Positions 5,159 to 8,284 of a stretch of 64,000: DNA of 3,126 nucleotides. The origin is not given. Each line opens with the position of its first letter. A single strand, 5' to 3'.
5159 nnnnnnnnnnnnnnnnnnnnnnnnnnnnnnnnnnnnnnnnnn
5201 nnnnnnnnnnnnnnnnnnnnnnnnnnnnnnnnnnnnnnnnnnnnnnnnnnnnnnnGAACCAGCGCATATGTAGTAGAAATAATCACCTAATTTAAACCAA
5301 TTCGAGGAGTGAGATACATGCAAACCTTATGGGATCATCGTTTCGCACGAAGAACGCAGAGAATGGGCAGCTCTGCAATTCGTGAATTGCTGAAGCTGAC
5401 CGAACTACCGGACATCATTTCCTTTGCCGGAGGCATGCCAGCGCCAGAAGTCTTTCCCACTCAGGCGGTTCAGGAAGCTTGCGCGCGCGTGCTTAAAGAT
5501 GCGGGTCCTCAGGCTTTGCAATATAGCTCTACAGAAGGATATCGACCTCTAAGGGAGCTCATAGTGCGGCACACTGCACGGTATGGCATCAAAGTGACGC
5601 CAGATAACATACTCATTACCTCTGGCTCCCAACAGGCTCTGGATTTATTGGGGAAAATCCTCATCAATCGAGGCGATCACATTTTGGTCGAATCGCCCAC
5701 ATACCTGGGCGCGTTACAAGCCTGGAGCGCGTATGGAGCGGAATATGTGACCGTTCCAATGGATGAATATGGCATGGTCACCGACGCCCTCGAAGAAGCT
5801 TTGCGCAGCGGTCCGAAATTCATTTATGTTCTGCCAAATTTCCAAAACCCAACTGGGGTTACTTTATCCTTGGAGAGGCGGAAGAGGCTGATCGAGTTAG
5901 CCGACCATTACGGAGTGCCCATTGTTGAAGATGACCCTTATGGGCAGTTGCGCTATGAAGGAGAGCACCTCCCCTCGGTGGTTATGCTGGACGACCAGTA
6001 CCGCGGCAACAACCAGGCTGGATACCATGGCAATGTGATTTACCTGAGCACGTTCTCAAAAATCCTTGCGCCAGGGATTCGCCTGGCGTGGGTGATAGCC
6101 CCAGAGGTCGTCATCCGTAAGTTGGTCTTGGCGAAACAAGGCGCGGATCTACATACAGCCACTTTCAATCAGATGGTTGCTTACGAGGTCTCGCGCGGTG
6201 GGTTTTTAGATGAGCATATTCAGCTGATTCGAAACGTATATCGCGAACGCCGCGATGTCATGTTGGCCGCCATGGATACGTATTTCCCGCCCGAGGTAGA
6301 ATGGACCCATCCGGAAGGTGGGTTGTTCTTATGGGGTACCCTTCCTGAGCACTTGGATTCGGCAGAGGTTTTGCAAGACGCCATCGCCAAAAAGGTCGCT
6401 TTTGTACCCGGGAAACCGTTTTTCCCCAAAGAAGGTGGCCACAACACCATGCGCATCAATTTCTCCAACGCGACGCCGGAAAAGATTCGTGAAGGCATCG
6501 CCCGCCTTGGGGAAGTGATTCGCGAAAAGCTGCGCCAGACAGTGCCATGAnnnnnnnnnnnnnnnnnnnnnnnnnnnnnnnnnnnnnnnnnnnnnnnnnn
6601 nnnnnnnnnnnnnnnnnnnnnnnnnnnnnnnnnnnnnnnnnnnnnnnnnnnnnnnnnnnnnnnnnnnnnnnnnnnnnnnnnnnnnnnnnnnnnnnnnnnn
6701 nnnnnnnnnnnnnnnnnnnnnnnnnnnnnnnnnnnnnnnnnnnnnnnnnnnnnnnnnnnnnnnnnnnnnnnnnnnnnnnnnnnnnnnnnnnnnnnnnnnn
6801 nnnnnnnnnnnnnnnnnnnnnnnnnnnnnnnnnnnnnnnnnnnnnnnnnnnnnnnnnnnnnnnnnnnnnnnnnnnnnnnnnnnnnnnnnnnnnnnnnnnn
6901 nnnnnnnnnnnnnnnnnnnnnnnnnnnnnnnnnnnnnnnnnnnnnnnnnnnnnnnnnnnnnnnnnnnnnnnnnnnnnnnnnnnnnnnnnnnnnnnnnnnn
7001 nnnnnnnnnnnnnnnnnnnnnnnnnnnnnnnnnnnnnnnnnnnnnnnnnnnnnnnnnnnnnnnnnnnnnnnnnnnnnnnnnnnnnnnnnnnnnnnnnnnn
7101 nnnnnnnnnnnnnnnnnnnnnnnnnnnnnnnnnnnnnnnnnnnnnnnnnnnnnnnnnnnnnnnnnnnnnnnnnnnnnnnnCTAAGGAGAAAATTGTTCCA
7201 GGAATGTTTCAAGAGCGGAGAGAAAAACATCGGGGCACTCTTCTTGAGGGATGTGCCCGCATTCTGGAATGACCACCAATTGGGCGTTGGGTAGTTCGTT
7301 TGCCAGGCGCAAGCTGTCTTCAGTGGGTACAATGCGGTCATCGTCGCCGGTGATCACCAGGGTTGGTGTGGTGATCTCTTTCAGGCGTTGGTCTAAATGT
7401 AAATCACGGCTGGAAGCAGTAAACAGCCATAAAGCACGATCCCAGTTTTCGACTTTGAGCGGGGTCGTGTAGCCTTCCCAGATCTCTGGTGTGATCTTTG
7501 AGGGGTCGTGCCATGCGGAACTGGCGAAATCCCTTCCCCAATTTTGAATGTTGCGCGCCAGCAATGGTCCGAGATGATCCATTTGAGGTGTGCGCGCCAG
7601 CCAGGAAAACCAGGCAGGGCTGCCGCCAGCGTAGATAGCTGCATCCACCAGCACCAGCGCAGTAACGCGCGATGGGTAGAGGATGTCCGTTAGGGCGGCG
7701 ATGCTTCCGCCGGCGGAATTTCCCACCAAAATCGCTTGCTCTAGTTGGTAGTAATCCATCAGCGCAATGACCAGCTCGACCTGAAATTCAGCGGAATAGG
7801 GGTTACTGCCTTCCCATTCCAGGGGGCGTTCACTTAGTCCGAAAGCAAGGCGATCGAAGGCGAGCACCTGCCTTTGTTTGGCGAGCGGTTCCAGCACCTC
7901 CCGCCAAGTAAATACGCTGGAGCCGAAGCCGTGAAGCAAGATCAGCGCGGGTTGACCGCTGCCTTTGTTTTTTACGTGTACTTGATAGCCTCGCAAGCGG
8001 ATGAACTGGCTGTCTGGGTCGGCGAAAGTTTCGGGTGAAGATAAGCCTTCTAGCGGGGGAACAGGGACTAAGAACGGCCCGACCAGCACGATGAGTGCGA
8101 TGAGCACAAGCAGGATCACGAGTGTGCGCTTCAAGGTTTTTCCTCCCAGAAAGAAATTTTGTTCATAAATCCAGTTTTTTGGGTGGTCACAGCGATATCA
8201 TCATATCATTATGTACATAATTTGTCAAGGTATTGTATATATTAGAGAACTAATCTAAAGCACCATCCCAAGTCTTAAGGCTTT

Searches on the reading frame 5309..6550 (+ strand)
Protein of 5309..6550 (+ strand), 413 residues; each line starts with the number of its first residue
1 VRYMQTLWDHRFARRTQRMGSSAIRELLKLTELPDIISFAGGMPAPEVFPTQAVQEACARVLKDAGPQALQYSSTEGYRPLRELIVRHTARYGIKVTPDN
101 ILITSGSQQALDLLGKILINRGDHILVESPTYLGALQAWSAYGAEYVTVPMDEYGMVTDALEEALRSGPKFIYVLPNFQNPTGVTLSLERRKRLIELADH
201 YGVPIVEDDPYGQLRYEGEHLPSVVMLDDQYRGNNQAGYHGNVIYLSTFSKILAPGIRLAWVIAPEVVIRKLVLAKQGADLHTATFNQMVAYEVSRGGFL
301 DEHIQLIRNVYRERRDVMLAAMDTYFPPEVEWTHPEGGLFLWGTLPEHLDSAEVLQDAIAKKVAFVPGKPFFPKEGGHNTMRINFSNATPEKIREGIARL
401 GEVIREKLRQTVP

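Call 51: search_protein_families(library=pfam, proteins=[window:5309-6550:+], max_evalue=0.00001)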
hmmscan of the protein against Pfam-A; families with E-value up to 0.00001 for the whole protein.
window:5309-6550:+ (413 aa): 2 families
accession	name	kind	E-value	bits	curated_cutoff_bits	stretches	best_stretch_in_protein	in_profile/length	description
PF00155.27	Aminotran_1_2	-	6.1e-37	128.1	19.7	1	51-400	19-361/361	Aminotransferase class I and II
PF12897.13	Asp_aminotransf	-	2e-09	37.2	27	1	124-342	126-346/421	Aspartate amino-transferase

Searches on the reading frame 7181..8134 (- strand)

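Call 51: search_protein_families(library=pfam, proteins=[window:7181-8134:-], max_evalue=0.00001)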
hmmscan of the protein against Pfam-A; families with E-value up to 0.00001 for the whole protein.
window:7181-8134:- (317 aa): 4 families
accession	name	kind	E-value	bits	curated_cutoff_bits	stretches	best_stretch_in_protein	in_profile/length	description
PF00561.26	Abhydrolase_1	-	2.6e-31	109.6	25.8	1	62-299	1-243/245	alpha/beta hydrolase fold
PF12697.13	Abhydrolase_6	-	1.7e-25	91.4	26.3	1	64-305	1-215/217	Alpha/beta hydrolase family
PF12146.15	Hydrolase_4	-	3.3e-16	59.7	27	1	63-294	6-232/239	Serine aminopeptidase, S33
PF03096.20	Ndr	-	1.5e-11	44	23.3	1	122-313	89-277/283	Ndr family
